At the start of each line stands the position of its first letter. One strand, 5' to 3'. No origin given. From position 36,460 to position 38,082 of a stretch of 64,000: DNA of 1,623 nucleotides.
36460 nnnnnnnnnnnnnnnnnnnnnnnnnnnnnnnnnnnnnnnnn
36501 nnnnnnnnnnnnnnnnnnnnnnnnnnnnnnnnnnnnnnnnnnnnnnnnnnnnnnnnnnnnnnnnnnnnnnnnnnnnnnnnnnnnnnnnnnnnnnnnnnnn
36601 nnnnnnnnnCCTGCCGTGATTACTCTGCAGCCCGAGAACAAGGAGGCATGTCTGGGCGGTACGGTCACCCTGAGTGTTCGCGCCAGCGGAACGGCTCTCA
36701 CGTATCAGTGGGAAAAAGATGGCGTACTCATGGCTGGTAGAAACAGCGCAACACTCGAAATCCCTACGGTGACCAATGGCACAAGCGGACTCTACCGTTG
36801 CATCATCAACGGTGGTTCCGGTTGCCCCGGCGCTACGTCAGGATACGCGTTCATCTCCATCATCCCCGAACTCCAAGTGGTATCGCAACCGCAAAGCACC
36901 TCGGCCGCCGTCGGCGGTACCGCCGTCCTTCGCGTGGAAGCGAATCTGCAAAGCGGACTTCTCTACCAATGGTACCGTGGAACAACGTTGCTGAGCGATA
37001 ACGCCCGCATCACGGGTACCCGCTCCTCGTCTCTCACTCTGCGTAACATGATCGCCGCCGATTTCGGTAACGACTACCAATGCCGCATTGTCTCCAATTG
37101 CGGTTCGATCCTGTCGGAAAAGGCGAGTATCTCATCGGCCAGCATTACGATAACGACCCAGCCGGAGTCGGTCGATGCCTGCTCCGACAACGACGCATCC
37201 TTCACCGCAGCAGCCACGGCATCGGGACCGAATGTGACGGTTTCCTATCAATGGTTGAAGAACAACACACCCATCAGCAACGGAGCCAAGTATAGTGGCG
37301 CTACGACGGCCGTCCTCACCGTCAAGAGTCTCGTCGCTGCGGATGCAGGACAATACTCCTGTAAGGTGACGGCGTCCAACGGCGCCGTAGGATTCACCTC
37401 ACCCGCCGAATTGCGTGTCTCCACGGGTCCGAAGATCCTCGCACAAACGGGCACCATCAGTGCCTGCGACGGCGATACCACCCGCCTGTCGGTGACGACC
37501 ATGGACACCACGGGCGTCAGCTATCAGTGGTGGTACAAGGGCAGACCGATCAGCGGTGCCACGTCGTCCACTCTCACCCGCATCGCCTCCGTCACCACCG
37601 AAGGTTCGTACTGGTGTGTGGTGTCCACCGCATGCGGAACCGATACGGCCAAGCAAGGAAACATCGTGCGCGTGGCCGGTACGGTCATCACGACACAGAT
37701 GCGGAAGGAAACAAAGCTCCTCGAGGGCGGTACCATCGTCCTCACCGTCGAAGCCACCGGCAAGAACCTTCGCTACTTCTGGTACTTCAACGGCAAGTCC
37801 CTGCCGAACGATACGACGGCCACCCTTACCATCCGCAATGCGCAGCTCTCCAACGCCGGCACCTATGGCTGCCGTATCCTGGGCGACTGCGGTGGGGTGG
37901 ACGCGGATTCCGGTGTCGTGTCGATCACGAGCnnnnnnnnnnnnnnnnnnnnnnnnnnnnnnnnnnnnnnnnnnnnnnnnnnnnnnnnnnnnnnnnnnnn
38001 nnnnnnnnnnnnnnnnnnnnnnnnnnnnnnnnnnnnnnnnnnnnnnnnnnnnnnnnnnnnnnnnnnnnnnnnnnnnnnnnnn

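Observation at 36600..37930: Five tandem immunoglobulin I-set-like domains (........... motif) inside cargo protein C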

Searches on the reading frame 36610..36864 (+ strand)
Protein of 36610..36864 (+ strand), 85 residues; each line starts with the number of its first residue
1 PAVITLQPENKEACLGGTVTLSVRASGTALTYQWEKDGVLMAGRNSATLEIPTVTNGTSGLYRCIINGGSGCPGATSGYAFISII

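Call 7: search_protein_families(library=pfam, proteins=[window:36610-36864:+], max_evalue=0.1)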
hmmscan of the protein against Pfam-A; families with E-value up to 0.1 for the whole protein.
window:36610-36864:+ (85 aa): 9 families
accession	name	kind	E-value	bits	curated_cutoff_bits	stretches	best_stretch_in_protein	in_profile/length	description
PF13927.12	Ig_3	-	1.1e-09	39.1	30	1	3-66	3-76/78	Immunoglobulin domain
PF19081.6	Ig_7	-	0.00016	22.4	27.3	1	1-58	1-58/84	Ig-like domain CHU_C associated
PF13895.12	Ig_2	-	0.00018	22.1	27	1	5-66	3-63/79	Immunoglobulin domain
PF07679.22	I-set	-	0.0003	21.2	23.7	1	4-70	3-79/90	Immunoglobulin I-set domain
PF00047.31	ig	-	0.0068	17.1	21.8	1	16-67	8-71/81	Immunoglobulin domain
PF16680.11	Ig_4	-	0.017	16.1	30.1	1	17-65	2-48/71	T-cell surface glycoprotein CD3 delta chain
PF16681.11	Ig_5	-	0.024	15.5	27.3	1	16-67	7-58/82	Ig-like domain on T-cell surface glycoprotein CD3 epsilon chain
PF19408.5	PKD_6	-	0.026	15.3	25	1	10-55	11-59/82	PKD-like domain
PF00801.26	PKD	-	0.093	13.2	23.5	0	7-42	5-36/80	PKD domain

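Call 37: search_solved_structures(query=A3, max_evalue=0.00001, show_alignments=3)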
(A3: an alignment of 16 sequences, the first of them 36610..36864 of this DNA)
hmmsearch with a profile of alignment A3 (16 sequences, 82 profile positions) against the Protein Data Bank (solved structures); distinct sequences matched with E-value up to 0.00001: 204 (the best 60 are shown).
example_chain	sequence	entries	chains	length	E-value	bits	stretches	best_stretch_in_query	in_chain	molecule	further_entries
9ncf_S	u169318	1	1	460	3e-87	289.8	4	1-82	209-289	Immunoglobulin-like domain protein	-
9flp_A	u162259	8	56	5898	4e-73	244.5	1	8-78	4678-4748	The grappling hook protein A in the bacterium Aureispira sp. CCB-QB1 | The grappling hook protein A (GhpA) in the bacterium Aureispira sp. CCB-QB1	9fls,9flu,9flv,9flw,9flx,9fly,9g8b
9c2d_S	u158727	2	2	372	2.4e-68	229.2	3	1-82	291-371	Tail protein | Putative tail protein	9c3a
1e07_A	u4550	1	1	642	7.1e-37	128.4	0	7-75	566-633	CARCINOEMBRYONIC ANTIGEN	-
8a0y_A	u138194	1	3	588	4.4e-31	109.8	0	14-80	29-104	Contactin-2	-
6iaa_A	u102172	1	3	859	9.5e-31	108.8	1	3-80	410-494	Roundabout homolog 2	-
9ba5_A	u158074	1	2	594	1e-29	105.4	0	15-80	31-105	Contactin-2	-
7ol2_A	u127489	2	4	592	1.2e-29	105.2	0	15-80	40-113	Contactin-1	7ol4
3b43_A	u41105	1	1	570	4.4e-29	103.4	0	6-76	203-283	Titin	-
8k3j_A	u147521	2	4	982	5.2e-28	100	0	7-75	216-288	Contactin-2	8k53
9ba4_A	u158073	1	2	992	5.6e-28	99.9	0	7-75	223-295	Contactin-2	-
3k0w_A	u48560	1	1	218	2.2e-25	91.6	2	2-68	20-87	Mucosa-associated lymphoid tissue lymphoma translocation protein 1, isoform 2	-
5o5g_A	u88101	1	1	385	1.2e-24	89.2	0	4-81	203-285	Roundabout homolog 1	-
5ope_A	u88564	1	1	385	1.2e-24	89.2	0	4-81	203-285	Roundabout homolog 1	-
5e4i_A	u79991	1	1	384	1.6e-24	88.8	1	9-77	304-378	Contactin-5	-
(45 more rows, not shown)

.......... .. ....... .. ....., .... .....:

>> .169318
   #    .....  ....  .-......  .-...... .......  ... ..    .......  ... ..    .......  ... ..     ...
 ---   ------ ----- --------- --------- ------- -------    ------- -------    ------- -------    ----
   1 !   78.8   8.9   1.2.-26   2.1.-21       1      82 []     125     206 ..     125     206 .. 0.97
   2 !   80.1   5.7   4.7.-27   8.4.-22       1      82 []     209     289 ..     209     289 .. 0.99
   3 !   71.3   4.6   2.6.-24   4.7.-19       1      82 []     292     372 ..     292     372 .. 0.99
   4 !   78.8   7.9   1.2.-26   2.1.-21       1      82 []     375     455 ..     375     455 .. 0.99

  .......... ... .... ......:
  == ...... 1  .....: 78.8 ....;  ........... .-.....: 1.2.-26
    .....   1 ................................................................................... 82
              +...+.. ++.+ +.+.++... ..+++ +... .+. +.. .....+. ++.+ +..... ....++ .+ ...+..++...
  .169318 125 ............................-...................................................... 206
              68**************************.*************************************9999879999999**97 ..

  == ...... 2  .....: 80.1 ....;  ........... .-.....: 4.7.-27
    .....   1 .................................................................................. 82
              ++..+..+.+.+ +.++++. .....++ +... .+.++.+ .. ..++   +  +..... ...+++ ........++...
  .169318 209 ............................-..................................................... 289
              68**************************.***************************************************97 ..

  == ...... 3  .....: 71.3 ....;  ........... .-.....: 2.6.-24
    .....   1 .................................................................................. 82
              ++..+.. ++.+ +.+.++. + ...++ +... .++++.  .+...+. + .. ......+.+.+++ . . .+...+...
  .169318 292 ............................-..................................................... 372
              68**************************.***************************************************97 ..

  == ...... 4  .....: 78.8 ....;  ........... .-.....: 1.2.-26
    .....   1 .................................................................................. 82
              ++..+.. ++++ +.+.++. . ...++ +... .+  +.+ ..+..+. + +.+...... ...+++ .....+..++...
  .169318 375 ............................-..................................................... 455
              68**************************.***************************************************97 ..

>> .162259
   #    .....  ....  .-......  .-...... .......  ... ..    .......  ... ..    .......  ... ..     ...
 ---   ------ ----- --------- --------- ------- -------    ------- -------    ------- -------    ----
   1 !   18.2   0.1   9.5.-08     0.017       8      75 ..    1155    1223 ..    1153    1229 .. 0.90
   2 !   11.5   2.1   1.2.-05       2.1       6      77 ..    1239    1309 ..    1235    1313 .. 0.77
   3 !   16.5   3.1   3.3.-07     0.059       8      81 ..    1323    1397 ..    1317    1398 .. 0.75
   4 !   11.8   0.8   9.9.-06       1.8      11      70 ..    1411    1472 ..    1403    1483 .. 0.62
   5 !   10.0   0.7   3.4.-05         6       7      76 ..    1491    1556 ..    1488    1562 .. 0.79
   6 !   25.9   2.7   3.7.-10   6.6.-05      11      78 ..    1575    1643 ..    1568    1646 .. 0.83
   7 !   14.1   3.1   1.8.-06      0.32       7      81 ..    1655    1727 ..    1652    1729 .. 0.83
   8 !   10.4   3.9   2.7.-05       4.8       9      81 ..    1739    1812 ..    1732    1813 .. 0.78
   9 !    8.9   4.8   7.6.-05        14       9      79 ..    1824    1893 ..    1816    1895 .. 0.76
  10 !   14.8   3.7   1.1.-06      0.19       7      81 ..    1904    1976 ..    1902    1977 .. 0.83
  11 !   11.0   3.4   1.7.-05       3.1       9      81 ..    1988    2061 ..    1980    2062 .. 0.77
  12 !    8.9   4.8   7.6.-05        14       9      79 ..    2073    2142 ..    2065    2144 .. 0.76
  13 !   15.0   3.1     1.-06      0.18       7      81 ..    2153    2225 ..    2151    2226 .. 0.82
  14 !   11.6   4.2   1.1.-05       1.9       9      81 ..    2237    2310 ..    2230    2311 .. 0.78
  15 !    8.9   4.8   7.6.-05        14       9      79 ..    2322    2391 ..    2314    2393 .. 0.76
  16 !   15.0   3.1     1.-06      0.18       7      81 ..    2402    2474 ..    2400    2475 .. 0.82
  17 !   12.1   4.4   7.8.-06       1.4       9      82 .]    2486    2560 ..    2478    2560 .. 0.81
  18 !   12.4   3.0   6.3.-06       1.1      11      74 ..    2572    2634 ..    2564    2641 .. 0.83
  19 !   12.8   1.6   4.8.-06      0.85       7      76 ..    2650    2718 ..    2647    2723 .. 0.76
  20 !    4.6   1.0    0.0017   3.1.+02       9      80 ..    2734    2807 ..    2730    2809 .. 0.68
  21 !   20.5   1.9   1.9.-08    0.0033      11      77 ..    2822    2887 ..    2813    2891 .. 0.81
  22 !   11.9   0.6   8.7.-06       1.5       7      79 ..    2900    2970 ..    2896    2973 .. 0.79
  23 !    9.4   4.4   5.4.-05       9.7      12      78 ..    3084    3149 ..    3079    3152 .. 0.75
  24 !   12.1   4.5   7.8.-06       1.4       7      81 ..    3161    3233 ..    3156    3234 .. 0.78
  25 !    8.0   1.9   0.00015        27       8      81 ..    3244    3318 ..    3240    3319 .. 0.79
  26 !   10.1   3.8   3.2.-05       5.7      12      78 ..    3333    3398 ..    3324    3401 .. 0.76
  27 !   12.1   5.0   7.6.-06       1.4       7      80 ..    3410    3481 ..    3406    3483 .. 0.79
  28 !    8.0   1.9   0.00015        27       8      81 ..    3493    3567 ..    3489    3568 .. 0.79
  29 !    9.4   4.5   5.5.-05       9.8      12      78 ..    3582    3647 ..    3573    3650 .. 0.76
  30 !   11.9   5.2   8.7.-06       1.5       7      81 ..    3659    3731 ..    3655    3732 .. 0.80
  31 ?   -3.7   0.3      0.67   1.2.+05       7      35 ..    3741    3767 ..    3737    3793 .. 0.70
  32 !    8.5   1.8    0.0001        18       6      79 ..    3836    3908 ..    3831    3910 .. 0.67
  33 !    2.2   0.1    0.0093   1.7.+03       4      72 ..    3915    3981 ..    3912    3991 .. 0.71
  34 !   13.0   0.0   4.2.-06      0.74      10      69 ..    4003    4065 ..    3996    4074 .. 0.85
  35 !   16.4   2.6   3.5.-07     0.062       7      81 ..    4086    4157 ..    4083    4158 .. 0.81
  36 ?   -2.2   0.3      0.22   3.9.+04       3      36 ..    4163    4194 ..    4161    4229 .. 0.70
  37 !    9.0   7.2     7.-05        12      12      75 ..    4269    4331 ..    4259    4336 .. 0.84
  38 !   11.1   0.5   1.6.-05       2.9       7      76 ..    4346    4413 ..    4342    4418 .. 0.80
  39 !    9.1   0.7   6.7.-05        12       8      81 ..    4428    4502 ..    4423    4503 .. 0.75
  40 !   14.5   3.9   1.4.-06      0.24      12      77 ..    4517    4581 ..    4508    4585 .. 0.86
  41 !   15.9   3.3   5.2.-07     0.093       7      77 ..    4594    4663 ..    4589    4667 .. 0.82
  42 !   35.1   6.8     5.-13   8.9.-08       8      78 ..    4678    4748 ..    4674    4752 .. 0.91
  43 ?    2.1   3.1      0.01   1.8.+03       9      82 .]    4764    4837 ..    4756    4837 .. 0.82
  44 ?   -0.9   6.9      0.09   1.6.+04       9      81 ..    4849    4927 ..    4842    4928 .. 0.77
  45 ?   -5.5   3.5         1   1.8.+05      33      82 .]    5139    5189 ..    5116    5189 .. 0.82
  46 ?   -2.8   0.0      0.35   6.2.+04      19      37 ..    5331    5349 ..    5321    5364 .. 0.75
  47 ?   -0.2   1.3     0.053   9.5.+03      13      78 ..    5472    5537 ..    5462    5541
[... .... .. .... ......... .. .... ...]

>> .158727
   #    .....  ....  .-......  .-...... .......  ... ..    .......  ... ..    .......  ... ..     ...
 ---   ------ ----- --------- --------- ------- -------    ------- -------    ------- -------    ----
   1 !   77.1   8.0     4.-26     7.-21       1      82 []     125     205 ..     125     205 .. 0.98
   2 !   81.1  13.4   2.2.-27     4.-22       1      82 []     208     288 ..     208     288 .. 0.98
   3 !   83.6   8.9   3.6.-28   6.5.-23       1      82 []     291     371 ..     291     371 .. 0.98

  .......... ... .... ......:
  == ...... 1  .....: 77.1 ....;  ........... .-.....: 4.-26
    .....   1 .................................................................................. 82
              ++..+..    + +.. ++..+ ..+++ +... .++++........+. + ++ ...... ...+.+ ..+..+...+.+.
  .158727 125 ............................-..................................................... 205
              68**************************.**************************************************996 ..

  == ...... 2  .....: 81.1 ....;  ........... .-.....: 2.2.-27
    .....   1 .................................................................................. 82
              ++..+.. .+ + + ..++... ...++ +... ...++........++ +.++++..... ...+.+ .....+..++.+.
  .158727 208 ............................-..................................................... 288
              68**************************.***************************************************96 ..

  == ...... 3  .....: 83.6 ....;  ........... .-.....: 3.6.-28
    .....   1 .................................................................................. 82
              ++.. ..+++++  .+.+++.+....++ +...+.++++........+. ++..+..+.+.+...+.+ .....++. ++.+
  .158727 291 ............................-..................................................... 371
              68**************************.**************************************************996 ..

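Call 55: search_protein_representatives(alignment_id=A3)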
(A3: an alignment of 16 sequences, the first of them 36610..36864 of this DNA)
Query: 16 sequences, 82 profile positions. Proteins with E-value up to 0.001 (for the whole library): 168017; up to 1e-10: 94019; up to 1e-30: 28499. The best 150 are listed.
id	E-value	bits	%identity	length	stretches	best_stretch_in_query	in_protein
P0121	0.0e+00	2867.8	-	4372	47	1-81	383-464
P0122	0.0e+00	2655.0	-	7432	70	3-81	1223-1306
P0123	0.0e+00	2633.5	-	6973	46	2-81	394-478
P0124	0.0e+00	2602.6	-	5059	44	1-82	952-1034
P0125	0.0e+00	2574.3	-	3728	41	1-82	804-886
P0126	0.0e+00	2574.0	-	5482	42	3-81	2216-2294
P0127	0.0e+00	2433.1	-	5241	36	2-82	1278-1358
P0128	0.0e+00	2406.5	-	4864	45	1-81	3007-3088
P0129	0.0e+00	2390.0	-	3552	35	1-82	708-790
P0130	0.0e+00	2217.0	-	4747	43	1-81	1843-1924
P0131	0.0e+00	2106.5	-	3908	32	1-81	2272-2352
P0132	0.0e+00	2035.3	-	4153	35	1-82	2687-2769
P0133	0.0e+00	2006.9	-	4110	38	1-82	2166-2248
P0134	0.0e+00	1999.3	-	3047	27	2-80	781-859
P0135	0.0e+00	1938.3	-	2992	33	1-81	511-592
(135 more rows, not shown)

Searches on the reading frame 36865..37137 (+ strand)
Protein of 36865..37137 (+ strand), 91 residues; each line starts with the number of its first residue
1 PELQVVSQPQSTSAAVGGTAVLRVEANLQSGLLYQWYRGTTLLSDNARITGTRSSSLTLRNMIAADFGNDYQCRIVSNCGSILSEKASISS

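Call 7: search_protein_families(library=pfam, proteins=[window:36865-37137:+], max_evalue=0.1)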
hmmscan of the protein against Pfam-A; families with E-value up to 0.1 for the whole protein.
window:36865-37137:+ (91 aa): 6 families
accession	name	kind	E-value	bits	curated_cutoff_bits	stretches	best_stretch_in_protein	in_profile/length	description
PF13927.12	Ig_3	-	2.1e-07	31.8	30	1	5-75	4-76/78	Immunoglobulin domain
PF07679.22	I-set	-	0.00025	21.5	23.7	1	4-81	2-81/90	Immunoglobulin I-set domain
PF07686.23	V-set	-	0.0023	18.5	26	0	8-41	2-38/109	Immunoglobulin V-set domain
PF19081.6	Ig_7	-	0.0059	17.3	27.3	1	5-50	5-50/84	Ig-like domain CHU_C associated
PF00047.31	ig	-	0.0068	17.1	21.8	1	11-76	2-71/81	Immunoglobulin domain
PF13895.12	Ig_2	-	0.033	14.9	27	1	13-75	10-63/79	Immunoglobulin domain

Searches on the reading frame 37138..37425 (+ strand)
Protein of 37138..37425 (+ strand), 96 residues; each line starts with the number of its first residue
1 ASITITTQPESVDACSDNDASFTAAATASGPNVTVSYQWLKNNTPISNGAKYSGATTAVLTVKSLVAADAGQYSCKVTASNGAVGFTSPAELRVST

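Call 7: search_protein_families(library=pfam, proteins=[window:37138-37425:+], max_evalue=0.1)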
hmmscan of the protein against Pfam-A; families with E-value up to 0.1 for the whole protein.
window:37138-37425:+ (96 aa): 6 families
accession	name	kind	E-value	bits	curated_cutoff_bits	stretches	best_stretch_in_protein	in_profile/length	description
PF13927.12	Ig_3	-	5.8e-10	40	30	1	5-78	4-77/78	Immunoglobulin domain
PF07679.22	I-set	-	1.3e-09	38.4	23.7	1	4-84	2-82/90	Immunoglobulin I-set domain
PF13895.12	Ig_2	-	2.1e-08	34.7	27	1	28-94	23-79/79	Immunoglobulin domain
PF07686.23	V-set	-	7.6e-05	23.3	26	1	37-94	47-108/109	Immunoglobulin V-set domain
PF00047.31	ig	-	0.0015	19.2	21.8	1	27-82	18-75/81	Immunoglobulin domain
PF19410.4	DUF5980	-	0.055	14.3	27.1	1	43-95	42-94/97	Family of unknown function (DUF5980)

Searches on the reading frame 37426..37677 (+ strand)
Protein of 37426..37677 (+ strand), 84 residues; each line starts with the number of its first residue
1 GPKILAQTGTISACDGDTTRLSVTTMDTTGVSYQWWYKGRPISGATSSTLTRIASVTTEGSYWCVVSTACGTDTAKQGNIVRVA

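Call 7: search_protein_families(library=pfam, proteins=[window:37426-37677:+], max_evalue=0.1)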
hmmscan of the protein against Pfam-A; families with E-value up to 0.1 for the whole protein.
window:37426-37677:+ (84 aa): 5 families
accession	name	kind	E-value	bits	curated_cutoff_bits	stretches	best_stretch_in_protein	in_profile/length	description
PF13927.12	Ig_3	-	0.00043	21.2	30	1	2-67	2-77/78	Immunoglobulin domain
PF13895.12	Ig_2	-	0.00093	19.8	27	1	27-68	25-65/79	Immunoglobulin domain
PF19081.6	Ig_7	-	0.0012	19.6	27.3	1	9-75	8-75/84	Ig-like domain CHU_C associated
PF07679.22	I-set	-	0.017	15.6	23.7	0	2-76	1-85/90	Immunoglobulin I-set domain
PF00047.31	ig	-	0.086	13.6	21.8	0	16-75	8-79/81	Immunoglobulin domain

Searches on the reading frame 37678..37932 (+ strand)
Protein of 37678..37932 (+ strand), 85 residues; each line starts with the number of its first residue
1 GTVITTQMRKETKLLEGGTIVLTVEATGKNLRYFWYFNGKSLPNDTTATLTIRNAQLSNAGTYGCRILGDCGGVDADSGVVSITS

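Call 7: search_protein_families(library=pfam, proteins=[window:37678-37932:+], max_evalue=0.1)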
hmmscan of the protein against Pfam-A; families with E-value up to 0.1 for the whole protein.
window:37678-37932:+ (85 aa): 5 families
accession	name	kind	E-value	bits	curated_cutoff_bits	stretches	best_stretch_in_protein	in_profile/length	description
PF13927.12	Ig_3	-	3.8e-10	40.6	30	1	3-66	3-75/78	Immunoglobulin domain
PF07679.22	I-set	-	2.3e-07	31.2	23.7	1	4-76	3-84/90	Immunoglobulin I-set domain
PF00047.31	ig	-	1.6e-06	28.8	21.8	1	11-66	2-69/81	Immunoglobulin domain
PF07686.23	V-set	-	5.3e-06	27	26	1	39-68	64-93/109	Immunoglobulin V-set domain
PF13895.12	Ig_2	-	0.00026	21.6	27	1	10-67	6-63/79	Immunoglobulin domain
